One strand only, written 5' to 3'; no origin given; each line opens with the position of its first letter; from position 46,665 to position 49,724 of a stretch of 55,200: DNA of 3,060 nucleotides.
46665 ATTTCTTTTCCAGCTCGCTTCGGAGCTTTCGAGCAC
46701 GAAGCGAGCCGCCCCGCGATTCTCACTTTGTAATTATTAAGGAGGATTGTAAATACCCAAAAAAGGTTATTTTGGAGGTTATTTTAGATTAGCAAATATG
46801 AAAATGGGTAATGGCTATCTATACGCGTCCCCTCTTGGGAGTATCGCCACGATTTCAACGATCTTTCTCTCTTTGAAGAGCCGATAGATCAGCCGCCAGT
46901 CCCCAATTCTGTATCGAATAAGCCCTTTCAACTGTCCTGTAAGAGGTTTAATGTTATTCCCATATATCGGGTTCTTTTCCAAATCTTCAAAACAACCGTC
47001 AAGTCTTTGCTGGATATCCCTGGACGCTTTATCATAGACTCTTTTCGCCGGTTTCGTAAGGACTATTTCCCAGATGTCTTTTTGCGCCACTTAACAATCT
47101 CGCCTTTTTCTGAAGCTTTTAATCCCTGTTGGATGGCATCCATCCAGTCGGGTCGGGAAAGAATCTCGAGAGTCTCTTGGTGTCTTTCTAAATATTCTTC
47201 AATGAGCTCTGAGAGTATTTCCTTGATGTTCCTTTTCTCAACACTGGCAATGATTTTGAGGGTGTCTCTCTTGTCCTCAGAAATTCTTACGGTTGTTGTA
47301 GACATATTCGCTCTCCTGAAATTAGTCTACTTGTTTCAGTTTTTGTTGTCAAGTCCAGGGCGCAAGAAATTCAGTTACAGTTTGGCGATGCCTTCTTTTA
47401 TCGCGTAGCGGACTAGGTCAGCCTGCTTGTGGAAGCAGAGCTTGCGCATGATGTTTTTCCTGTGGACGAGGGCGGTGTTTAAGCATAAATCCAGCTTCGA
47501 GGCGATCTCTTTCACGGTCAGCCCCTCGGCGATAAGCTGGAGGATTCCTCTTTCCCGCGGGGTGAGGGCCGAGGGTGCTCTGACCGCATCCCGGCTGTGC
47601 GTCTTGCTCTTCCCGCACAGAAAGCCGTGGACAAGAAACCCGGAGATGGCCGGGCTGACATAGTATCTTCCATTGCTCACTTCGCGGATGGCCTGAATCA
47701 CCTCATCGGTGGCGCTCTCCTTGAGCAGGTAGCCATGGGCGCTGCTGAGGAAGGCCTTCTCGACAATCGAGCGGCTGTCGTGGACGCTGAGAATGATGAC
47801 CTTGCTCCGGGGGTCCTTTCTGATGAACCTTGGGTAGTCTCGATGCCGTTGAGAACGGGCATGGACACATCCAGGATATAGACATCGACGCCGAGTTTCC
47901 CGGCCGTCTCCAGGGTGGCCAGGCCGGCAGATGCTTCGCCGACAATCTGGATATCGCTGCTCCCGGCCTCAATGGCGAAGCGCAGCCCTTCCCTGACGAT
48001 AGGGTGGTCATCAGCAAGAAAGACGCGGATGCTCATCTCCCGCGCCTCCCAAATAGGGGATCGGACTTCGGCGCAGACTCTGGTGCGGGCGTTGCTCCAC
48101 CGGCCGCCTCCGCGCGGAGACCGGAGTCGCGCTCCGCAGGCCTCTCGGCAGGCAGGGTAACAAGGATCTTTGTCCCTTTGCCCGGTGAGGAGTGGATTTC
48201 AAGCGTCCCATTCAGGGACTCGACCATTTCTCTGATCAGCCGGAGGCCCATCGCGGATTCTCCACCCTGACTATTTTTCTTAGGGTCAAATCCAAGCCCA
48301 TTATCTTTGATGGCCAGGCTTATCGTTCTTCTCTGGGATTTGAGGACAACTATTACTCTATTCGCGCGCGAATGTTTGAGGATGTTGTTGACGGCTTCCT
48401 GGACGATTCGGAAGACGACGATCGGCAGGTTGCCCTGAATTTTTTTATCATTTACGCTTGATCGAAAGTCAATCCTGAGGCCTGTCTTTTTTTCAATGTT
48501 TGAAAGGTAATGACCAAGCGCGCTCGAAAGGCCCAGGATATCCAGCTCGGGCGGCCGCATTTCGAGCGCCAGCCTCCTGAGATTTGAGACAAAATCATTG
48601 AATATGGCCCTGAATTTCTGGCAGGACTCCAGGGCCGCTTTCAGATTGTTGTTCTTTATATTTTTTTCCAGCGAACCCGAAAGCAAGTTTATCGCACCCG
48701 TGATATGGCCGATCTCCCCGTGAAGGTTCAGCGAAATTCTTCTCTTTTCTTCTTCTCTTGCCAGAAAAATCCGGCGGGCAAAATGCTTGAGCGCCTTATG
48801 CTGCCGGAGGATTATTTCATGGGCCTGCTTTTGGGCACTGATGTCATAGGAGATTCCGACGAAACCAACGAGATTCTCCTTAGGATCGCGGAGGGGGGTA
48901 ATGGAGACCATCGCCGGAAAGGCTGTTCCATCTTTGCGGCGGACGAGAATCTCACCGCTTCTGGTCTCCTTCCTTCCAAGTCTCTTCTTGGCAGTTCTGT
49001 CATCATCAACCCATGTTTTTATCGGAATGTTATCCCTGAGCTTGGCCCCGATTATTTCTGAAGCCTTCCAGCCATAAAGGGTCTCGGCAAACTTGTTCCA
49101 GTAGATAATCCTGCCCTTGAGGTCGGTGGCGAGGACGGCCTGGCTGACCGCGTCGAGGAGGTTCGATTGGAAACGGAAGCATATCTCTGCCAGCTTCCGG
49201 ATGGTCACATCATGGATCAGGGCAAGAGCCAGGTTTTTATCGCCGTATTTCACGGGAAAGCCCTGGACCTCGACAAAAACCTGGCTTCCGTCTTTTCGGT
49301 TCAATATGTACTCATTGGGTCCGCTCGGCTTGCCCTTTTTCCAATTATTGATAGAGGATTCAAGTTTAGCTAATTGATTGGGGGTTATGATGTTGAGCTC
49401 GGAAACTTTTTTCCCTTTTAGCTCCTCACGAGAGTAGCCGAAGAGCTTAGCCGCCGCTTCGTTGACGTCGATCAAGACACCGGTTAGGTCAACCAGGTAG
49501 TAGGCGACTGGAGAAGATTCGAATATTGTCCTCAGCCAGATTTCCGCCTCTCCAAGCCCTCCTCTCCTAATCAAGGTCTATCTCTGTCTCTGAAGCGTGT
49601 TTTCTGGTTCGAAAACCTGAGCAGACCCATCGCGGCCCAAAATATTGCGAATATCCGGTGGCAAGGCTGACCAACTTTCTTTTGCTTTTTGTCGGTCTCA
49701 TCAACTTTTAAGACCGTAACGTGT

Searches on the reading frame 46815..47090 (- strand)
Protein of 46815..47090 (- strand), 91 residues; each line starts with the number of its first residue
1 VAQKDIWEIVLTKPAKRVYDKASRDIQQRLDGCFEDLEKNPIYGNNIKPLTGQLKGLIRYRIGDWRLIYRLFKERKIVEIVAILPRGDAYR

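Call 84: search_protein_families(library=pfam, proteins=[window:46815-47090:-], max_evalue=0.001)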
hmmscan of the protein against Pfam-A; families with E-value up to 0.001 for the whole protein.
window:46815-47090:- (91 aa): 1 family
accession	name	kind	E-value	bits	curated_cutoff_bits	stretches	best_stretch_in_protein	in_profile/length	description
PF05016.21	ParE_toxin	-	1.2e-10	42.3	23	1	12-90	4-89/89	ParE toxin of type II toxin-antitoxin system, parDE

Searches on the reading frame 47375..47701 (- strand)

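Call 84: search_protein_families(library=pfam, proteins=[window:47375-47701:-], max_evalue=0.001)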
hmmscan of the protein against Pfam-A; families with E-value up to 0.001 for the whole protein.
window:47375-47701:- (108 aa): 3 families
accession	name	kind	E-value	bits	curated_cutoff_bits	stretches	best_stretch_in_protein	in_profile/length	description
PF00196.25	GerE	-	4.2e-17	61.9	23.5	1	45-100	2-57/57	Bacterial regulatory proteins, luxR family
PF08281.18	Sigma70_r4_2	-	0.00049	20.1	25.7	1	44-77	9-43/54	Sigma-70, region 4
PF04545.22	Sigma70_r4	-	0.0009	19.1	24.1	0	45-87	4-47/50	Sigma-70, region 4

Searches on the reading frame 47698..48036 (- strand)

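Call 84: search_protein_families(library=pfam, proteins=[window:47698-48036:-], max_evalue=0.001)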
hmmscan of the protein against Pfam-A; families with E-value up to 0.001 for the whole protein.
window:47698-48036:- (112 aa): 1 family
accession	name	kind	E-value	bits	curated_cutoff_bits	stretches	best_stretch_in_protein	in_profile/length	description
PF00072.30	Response_reg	-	2.3e-12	47.5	30.2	1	5-69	1-62/111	Response regulator receiver domain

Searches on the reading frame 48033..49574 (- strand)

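Call 15: search_protein_families(library=pfam, proteins=[window:48033-49574:-], max_evalue=0.001)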
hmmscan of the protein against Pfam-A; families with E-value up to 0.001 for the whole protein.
window:48033-49574:- (513 aa): 9 families
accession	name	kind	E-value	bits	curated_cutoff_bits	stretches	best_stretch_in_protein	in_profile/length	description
PF13426.13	PAS_9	-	5.3e-34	117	27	2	22-124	1-102/103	PAS domain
PF00989.32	PAS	-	4.3e-30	104.5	22.6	2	138-242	5-110/113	PAS fold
PF08448.16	PAS_4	-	6.3e-22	78.3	23.1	2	18-127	1-109/110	PAS fold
PF13188.13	PAS_8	-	5.9e-19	67.7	21.8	2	14-62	3-49/65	PAS domain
PF08447.18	PAS_3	-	1.6e-16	60.8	25.6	1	35-113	2-80/89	PAS fold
PF02518.31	HATPase_c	-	1.9e-15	57.7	26.4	1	387-477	6-110/111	Histidine kinase-, DNA gyrase B-, and HSP90-like ATPase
PF24820.1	Diguanyl_cycl_sensor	-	1.1e-08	35.4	28.1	0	25-103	9-91/109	Diguanylate cyclase-like sensor domain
PF13581.12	HATPase_c_2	-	6.6e-08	33.1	27.4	1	390-470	35-123/127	Histidine kinase-like ATPase domain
PF07730.19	HisKA_3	-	1.9e-05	25.6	24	1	276-344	1-68/68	Histidine kinase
